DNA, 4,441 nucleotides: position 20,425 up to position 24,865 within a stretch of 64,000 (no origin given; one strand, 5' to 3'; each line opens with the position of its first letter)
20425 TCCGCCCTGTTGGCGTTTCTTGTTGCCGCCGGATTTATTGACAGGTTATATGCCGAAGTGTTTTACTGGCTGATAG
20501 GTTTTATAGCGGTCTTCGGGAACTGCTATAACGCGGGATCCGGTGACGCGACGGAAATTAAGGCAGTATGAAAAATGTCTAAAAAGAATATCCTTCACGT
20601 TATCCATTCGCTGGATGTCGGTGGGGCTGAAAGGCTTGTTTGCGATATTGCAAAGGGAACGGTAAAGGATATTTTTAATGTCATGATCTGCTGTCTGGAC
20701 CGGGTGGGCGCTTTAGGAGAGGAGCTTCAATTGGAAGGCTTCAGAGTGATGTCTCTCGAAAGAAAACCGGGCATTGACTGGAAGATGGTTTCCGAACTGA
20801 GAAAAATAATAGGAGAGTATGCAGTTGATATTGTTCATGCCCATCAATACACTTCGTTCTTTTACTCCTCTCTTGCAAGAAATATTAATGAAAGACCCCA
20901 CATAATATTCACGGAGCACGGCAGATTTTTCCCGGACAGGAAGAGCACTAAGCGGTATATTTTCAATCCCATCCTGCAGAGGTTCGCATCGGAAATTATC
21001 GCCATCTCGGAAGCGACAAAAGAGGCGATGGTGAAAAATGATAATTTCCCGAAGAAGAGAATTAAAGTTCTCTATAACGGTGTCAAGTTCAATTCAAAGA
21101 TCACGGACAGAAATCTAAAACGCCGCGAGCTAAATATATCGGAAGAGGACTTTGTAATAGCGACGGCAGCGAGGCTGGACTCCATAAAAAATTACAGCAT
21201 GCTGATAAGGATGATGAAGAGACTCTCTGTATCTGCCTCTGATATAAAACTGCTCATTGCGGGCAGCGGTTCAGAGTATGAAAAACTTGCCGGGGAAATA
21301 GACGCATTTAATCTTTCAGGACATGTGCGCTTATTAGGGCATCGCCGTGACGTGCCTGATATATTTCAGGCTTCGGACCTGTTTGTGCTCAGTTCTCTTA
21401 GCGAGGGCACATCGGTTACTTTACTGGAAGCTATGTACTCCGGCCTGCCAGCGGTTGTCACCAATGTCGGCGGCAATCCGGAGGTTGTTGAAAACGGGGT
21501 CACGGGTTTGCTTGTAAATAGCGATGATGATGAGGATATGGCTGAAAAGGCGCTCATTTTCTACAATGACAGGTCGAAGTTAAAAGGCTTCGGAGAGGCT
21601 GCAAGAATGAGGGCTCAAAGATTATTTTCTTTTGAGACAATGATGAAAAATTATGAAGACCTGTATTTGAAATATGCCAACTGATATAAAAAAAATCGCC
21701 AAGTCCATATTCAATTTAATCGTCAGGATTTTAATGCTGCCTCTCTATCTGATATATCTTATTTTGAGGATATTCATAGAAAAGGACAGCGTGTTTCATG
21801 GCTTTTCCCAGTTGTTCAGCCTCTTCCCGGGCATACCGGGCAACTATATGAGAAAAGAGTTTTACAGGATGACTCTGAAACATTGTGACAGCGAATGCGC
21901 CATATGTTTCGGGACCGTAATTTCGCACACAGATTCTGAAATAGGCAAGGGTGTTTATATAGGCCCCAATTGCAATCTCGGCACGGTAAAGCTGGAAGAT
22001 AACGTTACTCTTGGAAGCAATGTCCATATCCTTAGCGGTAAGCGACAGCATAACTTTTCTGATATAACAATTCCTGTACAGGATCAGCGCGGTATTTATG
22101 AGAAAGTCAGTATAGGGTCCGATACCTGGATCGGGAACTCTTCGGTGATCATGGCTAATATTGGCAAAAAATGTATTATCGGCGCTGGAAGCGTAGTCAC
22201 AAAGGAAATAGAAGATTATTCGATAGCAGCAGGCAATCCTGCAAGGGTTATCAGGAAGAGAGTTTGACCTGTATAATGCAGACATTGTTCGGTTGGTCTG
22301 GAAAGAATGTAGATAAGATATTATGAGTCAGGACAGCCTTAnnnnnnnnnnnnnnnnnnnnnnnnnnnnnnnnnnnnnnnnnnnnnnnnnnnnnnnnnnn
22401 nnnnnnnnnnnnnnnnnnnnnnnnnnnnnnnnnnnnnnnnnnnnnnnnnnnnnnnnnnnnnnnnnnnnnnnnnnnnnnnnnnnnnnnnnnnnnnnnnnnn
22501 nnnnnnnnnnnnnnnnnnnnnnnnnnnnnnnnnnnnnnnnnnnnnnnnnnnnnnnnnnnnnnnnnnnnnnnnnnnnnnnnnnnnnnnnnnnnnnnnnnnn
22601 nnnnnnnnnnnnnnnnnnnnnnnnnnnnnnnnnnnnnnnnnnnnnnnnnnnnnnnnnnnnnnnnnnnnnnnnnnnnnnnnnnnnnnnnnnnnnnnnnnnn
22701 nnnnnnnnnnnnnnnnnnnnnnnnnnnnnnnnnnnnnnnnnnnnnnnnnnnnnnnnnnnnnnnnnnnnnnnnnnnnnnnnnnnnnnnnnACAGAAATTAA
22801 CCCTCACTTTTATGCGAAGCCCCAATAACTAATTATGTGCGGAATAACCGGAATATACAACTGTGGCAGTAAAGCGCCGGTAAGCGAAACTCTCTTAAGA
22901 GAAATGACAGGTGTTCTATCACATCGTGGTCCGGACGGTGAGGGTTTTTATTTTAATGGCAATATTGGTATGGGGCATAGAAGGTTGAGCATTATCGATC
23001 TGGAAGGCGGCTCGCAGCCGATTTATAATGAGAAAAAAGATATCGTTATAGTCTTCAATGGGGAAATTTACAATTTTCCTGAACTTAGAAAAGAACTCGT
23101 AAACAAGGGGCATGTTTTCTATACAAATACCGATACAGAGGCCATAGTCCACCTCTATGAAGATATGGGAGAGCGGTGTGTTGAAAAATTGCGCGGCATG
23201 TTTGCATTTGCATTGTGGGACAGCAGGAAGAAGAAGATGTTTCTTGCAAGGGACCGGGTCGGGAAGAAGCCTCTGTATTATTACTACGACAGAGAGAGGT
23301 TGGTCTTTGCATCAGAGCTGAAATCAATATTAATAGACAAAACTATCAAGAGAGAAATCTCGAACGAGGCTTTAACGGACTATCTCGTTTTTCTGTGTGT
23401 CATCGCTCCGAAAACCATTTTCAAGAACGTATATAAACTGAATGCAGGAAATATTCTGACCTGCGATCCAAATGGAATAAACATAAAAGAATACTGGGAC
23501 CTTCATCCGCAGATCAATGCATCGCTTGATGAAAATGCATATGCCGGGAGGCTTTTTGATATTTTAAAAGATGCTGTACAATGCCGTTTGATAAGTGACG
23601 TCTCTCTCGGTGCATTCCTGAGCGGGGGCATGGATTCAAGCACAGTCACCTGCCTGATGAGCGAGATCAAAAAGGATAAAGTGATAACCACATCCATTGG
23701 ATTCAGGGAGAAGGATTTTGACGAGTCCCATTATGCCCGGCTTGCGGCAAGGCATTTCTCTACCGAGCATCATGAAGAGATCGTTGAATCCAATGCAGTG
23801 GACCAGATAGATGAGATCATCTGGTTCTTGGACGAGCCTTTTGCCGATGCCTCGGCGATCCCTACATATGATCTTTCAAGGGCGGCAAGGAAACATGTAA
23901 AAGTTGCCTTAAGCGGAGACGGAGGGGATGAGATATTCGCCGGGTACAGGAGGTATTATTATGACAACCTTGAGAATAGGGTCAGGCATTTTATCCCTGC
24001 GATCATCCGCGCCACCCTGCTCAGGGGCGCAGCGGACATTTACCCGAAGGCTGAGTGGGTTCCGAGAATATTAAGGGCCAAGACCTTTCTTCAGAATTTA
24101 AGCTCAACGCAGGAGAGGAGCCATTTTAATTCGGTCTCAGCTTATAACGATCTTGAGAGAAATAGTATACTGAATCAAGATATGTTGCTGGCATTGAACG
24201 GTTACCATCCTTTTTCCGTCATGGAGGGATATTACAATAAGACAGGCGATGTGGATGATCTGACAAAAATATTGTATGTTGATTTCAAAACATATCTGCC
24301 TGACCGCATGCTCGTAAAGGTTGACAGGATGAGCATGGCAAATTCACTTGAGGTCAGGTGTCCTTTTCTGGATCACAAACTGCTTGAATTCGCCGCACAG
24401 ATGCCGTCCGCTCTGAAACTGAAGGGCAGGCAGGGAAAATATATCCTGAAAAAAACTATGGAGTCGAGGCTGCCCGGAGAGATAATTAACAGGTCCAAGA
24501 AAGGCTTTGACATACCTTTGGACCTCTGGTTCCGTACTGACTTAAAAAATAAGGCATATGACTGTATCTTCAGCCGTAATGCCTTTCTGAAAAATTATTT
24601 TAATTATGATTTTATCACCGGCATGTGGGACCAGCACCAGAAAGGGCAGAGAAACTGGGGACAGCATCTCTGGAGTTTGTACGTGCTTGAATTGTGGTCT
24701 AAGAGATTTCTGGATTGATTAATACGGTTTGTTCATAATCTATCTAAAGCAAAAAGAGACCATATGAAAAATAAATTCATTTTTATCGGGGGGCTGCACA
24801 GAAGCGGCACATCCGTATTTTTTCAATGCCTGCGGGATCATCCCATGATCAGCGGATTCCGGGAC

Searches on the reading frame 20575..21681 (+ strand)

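Call 8: search_protein_families(library=ncbifam, proteins=[window:20575-21681:+], max_evalue=0.00001)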
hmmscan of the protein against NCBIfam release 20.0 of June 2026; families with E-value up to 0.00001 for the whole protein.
window:20575-21681:+ (369 aa): 39 families (the best 25 are shown)
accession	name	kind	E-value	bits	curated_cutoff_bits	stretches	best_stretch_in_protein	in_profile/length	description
TIGR03088.1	stp2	hypoth_equivalog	1.5e-70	238.1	409.05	1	4-365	2-371/374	TIGR03088 family PEP-CTERM/XrtA system glycosyltransferase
TIGR03999.1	thiol_BshA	equivalog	3.8e-41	141.3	273.7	1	68-367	69-373/375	N-acetyl-alpha-D-glucosaminyl L-malate synthase BshA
NF041876.1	EPS_EpsE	equivalog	3.3e-32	112.2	400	1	157-354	182-383/389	exopolysaccharide biosynthesis GT4 family glycosyltransferase EpsE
TIGR04157.1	glyco_rSAM_CFB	subfamily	6.3e-28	97.9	400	1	70-364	104-406/406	TIGR04157 family glycosyltransferase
TIGR02149.1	glgA_Coryne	subfamily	5.6e-27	94.9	302.4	1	74-365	74-388/391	glycogen synthase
NF050063.1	ProtGlycPglJ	equivalog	2.3e-26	92.8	500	1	133-350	140-350/363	N-acetylgalactosamine-N,N'-diacetylbacillosaminyl-diphospho-undecaprenol 4-alpha-N-acetylgalactosaminyltransferase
NF038229.1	Glyco4_Geo_Pelo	equivalog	1.3e-25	90.2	400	1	68-365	40-334/338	GPMC system family 4 glycosyltransferase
NF011726.0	PRK15179.1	equivalog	2e-23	82.6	733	1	71-360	388-687/694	Vi polysaccharide biosynthesis protein TviE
NF050056.1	ProtGlycPglH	equivalog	1.8e-21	76.6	600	1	6-357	3-343/354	GalNAc-alpha-(1->4)-GalNAc-alpha-(1->3)-diNAcBac-PP-undecaprenol alpha-1,4-N-acetyl-D-galactosaminyltransferase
NF038011.1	PelF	equivalog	2.8e-21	76.1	100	1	137-364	257-489/489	GT4 family glycosyltransferase PelF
TIGR03449.1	mycothiol_MshA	equivalog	1.6e-20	73.4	462.5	1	125-365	152-401/406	D-inositol-3-phosphate glycosyltransferase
NF047880.1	glyco_SdgA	exception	3.8e-20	71.9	800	1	157-360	285-483/488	serine-aspartate repeat adhesin O-glycosyltransferase SdgA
TIGR04063.1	stp3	hypoth_equivalog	1e-18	67.4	442.05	1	136-366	156-394/397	TIGR04063 family PEP-CTERM/XrtA system glycosyltransferase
NF041010.1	glycosy_Agl16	equivalog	1.1e-17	63.9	575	1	92-325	82-313/352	glycosylation protein Agl16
NF047881.1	glyco_SdgB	exception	1.4e-17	63.5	800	1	129-362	268-491/496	serine-aspartate repeat adhesin O-glycosyltransferase SdgB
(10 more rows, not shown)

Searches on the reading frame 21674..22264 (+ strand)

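Call 8: search_protein_families(library=ncbifam, proteins=[window:21674-22264:+], max_evalue=0.00001)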
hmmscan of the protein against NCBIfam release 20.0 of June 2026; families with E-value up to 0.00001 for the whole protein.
window:21674-22264:+ (197 aa): 31 families (the best 25 are shown)
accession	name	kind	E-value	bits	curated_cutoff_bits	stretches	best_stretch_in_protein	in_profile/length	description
NF007240.0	PRK09677.1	equivalog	6.1e-16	58.5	243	1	103-196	84-184/192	putative lipopolysaccharide biosynthesis O-acetyl transferase WbbJ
TIGR03570.1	NeuD_NnaD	subfamily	9.6e-16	58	160.8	1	53-191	65-202/202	NeuD/PglB/VioB family sugar acetyltransferase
TIGR03308.1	phn_thr-fam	hypoth_equivalog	1.2e-15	58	201.65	1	143-196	107-162/204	phosphonate metabolim protein, transferase hexapeptide repeat family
NF000311.1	Vat_ABCDEFH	equivalog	4.8e-13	49.1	300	1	132-196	98-164/201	Vat family streptogramin A O-acetyltransferase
NF041874.1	EPS_EpsC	equivalog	6e-13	48.8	150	1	68-195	48-166/168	serine O-acetyltransferase EpsC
NF007797.0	PRK10502.1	subfamily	1e-12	48.1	192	1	89-197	74-180/183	WcaF family extracellular polysaccharide biosynthesis acetyltransferase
NF033468.1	stregram_VatI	exception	6.1e-12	45.8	415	1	132-196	100-166/208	streptogramin A O-acetyltransferase Vat(I)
NF007499.0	PRK10092.1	equivalog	1e-11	45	314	1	104-195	93-182/183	maltose O-acetyltransferase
NF007076.0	PRK09527.1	equivalog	1.9e-11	43.7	347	1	91-195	79-184/203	galactoside O-acetyltransferase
NF000490.1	chloram_CatB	equivalog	2.9e-11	43.1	350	1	145-196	111-164/210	type B chloramphenicol O-acetyltransferase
NF000111.1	stregram_VatD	exception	5.5e-11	42.6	400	1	127-196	96-167/209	streptogramin A O-acetyltransferase Vat(D)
NF058585.1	HptprglPActTf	PfamEq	6.5e-11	42.1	300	1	144-196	106-160/172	heptaprenylglyceryl phosphate O-acetyltransferase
NF000101.1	stregram_VatA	exception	7.8e-11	42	450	1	134-196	108-172/219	streptogramin A O-acetyltransferase Vat(A)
NF000097.1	stregram_VatC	exception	4.2e-10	39.9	425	1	142-196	116-172/212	streptogramin A O-acetyltransferase Vat(C)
TIGR03532.1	DapD_Ac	equivalog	2.3e-09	37.2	231.75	1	75-195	105-213/231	2,3,4,5-tetrahydropyridine-2,6-dicarboxylate N-acetyltransferase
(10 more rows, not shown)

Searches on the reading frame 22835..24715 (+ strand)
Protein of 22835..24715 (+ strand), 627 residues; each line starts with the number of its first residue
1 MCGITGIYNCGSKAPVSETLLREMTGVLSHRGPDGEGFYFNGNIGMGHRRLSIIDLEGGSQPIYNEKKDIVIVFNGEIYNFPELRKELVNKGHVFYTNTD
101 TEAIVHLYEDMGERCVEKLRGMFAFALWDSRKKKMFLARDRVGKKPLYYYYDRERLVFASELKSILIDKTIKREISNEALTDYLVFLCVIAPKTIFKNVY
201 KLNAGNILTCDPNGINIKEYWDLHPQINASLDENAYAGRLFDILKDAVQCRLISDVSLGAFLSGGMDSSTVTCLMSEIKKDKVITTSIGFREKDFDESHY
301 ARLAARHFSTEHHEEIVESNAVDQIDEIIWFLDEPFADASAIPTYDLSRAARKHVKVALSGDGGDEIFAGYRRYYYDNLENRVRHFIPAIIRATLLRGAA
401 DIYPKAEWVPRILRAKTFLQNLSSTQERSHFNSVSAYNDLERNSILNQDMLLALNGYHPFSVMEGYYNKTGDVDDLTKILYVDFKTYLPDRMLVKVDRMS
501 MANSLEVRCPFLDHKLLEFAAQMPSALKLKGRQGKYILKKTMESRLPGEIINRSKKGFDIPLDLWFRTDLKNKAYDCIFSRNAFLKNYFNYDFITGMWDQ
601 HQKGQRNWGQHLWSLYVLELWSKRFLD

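Call 6: search_protein_families(library=pfam, proteins=[window:22835-24715:+])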
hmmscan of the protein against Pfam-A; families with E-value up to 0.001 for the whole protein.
window:22835-24715:+ (627 aa): 4 families
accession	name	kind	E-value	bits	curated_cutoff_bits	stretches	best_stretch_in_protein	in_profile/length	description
PF00733.27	Asn_synthase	-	1.7e-103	347.5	21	1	242-622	4-353/354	Asparagine synthase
PF13537.11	GATase_7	-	1e-49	168.1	25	1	48-166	1-122/123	Glutamine amidotransferase domain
PF13522.11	GATase_6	-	7e-46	155.9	27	1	33-161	1-130/130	Glutamine amidotransferase domain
PF12481.13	DUF3700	-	7.1e-07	29.4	27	1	65-163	72-173/228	Aluminium induced protein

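Call 8: search_protein_families(library=ncbifam, proteins=[window:22835-24715:+], max_evalue=0.00001)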
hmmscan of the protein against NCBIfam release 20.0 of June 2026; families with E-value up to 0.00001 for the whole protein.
window:22835-24715:+ (627 aa): 9 families
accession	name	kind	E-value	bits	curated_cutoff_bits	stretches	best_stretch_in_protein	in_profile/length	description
TIGR03108.1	eps_aminotran_1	hypoth_equivalog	1.6e-222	740.6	816.9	1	1-620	1-623/628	XrtA/PEP-CTERM system amidotransferase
TIGR01536.1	asn_synth_AEB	equivalog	6.2e-155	517.1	267.1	1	2-558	1-517/517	asparagine synthase (glutamine-hydrolyzing)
TIGR03104.1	trio_amidotrans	equivalog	4.2e-129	431.4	570.1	2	1-379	1-386/589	N-acetylglutaminylglutamine amidotransferase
NF006949.0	PRK09431.1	equivalog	1.4e-97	327.6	499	3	1-166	1-166/554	asparagine synthase B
NF033535.1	lass_lactam_cya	exception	1.7e-94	317.6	525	2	1-370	1-379/668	lasso peptide isopeptide bond-forming cyclase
NF033561.1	macrolact_Ik_Al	subfamily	1.9e-21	76.3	300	1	125-370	83-333/561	albusnodin/ikarugamycin family macrolactam cyclase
NF001484.0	PRK00331.1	subfamily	2.7e-14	52.5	381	1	40-166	63-199/601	isomerizing glutamine--fructose-6-phosphate transaminase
TIGR01135.1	glmS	equivalog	6.2e-14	51.4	418.05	1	44-166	66-198/607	glutamine--fructose-6-phosphate transaminase (isomerizing)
TIGR01134.1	purF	equivalog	2.1e-13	50.4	350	1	41-179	63-213/432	amidophosphoribosyltransferase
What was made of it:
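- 22835..24718 (+): AsnB-type amidotransferase. It lies immediately upstream of ST1 in the window and in both relatives examined. TIGR03108, 740.6 bits, just under its 816.9 cutoff; Asn_synthase 1.7e-103 (calls 6, 8).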
